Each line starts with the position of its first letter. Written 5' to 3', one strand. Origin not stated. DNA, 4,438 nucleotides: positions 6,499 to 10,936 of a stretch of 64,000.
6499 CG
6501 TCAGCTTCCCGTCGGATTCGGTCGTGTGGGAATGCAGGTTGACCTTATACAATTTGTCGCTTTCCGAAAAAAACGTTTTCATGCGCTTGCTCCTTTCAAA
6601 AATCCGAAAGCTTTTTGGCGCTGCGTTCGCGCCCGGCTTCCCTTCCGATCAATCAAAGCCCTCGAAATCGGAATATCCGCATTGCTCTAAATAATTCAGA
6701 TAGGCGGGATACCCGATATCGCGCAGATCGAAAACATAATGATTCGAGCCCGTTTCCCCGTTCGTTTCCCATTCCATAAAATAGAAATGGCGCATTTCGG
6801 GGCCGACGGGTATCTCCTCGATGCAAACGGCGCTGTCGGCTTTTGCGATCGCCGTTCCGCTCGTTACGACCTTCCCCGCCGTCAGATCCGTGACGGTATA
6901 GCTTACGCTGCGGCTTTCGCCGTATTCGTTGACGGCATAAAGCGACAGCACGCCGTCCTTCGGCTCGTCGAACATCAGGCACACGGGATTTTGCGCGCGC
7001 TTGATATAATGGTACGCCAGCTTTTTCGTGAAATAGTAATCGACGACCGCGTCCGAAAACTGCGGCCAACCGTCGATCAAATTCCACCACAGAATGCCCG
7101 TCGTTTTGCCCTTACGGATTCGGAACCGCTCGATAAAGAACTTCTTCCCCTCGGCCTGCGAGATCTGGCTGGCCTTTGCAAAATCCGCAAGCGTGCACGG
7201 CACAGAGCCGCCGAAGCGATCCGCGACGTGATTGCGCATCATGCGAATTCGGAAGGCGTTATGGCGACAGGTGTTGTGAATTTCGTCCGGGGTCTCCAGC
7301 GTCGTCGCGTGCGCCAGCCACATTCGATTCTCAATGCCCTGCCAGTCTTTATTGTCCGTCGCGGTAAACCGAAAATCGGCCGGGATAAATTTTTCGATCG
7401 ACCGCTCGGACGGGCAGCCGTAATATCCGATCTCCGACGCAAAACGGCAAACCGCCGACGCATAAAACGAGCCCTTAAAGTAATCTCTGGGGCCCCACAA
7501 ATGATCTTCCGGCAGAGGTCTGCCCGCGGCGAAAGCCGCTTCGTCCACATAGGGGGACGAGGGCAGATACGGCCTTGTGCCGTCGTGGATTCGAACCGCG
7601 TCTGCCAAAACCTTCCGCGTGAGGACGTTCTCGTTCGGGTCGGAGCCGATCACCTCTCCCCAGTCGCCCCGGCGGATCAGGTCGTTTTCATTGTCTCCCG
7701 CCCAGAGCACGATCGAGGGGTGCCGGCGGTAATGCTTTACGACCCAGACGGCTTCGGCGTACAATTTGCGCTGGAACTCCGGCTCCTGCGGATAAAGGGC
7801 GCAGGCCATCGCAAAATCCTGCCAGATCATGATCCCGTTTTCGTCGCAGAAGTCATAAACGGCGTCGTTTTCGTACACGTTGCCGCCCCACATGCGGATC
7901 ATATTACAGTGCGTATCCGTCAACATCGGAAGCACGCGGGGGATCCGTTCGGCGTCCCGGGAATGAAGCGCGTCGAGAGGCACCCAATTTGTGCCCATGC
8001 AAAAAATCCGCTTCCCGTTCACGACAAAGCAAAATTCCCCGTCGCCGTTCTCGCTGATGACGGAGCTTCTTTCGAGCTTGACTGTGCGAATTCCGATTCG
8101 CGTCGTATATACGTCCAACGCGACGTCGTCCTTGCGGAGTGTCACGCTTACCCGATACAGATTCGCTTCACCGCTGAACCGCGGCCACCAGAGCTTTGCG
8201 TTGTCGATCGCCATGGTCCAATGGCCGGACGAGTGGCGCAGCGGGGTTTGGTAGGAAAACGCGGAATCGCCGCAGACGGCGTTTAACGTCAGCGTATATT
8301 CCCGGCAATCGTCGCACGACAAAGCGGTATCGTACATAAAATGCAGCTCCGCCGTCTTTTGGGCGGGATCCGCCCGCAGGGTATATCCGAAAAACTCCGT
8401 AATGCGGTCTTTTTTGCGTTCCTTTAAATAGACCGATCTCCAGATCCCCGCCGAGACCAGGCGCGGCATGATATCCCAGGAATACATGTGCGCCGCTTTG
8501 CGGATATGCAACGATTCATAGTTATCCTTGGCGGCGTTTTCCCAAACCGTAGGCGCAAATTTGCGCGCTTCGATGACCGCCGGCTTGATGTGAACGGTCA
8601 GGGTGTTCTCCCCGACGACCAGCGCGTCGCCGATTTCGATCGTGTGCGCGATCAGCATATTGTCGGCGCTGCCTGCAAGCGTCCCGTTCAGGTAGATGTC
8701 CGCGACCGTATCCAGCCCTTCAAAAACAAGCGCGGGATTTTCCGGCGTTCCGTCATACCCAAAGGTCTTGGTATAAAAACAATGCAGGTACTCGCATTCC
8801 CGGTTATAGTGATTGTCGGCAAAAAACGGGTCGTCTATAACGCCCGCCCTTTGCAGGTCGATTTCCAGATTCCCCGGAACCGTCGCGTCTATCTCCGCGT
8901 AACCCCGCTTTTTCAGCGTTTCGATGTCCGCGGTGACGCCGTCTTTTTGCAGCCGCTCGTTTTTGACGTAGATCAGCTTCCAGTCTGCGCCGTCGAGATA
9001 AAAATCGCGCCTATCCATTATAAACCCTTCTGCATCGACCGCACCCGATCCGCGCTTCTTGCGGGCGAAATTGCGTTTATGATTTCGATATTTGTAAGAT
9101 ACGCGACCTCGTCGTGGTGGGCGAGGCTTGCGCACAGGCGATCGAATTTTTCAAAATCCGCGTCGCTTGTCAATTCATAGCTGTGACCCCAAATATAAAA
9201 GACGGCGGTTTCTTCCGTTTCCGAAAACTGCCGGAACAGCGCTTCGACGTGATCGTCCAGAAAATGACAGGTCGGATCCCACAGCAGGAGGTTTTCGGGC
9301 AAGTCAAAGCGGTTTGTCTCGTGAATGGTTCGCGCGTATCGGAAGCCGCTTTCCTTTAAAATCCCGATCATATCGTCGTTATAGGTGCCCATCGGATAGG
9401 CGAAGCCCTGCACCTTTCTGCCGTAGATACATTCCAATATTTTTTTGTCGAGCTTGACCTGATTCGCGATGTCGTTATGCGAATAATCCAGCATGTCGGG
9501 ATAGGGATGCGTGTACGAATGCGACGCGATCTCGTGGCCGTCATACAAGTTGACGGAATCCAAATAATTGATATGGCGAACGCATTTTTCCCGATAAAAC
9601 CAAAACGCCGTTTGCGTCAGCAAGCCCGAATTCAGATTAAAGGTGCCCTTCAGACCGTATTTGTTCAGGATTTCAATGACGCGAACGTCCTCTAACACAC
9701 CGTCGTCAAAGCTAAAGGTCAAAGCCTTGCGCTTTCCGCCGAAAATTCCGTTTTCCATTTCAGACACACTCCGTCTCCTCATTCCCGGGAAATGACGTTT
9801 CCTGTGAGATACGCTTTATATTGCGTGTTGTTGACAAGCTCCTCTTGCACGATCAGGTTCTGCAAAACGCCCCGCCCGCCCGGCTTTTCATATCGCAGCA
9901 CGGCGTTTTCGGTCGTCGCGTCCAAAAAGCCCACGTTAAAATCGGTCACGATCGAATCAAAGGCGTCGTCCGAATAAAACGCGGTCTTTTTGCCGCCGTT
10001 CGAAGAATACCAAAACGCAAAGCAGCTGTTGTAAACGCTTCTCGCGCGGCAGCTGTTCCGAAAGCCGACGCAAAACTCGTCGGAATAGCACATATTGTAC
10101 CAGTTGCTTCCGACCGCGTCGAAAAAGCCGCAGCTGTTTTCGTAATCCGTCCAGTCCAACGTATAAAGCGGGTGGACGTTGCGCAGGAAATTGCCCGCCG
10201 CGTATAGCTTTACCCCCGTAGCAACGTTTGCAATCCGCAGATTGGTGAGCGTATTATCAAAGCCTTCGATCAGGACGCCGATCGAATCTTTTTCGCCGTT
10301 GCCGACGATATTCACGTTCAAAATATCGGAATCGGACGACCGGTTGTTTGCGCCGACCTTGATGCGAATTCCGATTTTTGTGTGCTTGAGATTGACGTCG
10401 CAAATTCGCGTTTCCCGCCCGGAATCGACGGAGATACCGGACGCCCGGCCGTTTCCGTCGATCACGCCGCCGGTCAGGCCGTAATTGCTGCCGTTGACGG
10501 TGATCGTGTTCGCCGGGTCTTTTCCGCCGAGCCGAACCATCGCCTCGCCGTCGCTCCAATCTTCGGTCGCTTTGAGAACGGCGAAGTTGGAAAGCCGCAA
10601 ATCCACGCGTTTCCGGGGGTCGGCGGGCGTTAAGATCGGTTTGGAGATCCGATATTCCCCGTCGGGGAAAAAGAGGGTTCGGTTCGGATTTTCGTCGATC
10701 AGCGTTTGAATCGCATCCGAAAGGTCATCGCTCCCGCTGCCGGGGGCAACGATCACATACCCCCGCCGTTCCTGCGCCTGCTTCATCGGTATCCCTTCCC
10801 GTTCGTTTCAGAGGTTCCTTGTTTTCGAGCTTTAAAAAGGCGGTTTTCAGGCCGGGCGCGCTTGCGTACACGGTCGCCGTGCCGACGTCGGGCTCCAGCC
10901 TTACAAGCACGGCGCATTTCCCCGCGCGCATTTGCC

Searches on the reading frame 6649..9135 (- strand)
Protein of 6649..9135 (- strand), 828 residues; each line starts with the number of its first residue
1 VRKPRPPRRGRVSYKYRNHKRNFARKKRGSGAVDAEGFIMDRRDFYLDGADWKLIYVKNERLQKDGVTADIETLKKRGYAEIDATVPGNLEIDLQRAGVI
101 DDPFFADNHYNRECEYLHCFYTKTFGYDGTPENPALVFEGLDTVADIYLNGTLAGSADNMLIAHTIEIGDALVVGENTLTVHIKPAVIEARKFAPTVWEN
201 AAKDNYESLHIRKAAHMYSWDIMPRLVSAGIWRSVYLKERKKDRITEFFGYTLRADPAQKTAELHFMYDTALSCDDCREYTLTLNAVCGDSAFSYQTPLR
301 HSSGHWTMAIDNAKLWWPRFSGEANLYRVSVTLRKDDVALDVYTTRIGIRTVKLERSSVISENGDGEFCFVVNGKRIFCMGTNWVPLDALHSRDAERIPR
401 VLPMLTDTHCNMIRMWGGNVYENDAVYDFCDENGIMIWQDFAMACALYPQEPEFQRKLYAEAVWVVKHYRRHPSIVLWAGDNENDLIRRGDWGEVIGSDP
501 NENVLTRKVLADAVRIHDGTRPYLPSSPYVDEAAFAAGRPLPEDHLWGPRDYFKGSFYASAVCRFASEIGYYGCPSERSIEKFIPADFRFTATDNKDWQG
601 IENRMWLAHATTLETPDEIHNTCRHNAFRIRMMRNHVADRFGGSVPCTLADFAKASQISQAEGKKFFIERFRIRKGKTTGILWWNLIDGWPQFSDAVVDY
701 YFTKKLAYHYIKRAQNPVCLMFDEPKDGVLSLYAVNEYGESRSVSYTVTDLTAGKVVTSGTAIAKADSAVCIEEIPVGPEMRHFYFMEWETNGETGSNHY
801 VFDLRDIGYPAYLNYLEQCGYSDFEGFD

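Call 70: search_protein_families(library=pfam, proteins=[window:6649-9135:-], max_evalue=0.001)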
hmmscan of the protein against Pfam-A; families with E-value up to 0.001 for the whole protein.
window:6649-9135:- (828 aa): 3 families
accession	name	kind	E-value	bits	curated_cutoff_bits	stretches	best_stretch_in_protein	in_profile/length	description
PF22666.2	Glyco_hydro_2_N2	-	4.2e-33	115.2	27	1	81-233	11-167/167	Glycosyl hydrolase 2 galactose-binding domain-like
PF00703.27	Glyco_hydro_2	-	1.2e-09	39.3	23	1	307-350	69-109/109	Glycosyl hydrolases family 2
PF02836.23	Glyco_hydro_2_C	-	0.00052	19.7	21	0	370-522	8-157/302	Glycosyl hydrolases family 2, TIM barrel domain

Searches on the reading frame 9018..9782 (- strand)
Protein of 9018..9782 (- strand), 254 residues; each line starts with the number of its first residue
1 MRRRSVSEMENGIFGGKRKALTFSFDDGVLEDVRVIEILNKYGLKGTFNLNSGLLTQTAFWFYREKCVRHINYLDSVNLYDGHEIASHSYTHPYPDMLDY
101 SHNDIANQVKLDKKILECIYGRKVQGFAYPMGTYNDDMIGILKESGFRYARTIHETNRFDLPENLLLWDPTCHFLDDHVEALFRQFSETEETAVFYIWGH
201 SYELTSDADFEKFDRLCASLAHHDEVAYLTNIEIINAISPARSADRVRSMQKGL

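Call 70: search_protein_families(library=pfam, proteins=[window:9018-9782:-], max_evalue=0.001)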
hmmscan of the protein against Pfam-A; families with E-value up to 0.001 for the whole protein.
window:9018-9782:- (254 aa): 2 families
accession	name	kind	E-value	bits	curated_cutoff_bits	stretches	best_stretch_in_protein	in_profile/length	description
PF01522.26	Polysacc_deac_1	-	1.2e-18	67.7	23.1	1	17-149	5-123/124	Polysaccharide deacetylase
PF03065.20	Glyco_hydro_57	-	5.7e-10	39.4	21.2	1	55-152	75-171/291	Glycosyl hydrolase family 57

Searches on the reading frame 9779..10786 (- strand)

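Call 70: search_protein_families(library=pfam, proteins=[window:9779-10786:-], max_evalue=0.001)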
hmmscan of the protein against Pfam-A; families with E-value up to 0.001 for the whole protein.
window:9779-10786:- (335 aa): 1 family
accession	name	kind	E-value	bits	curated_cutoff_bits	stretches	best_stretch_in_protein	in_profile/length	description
PF12708.12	Pect-lyase_RHGA_epim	-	8.4e-07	29.4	27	1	15-195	10-193/213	Rhamnogalacturonase A/epimerase, pectate lyase-like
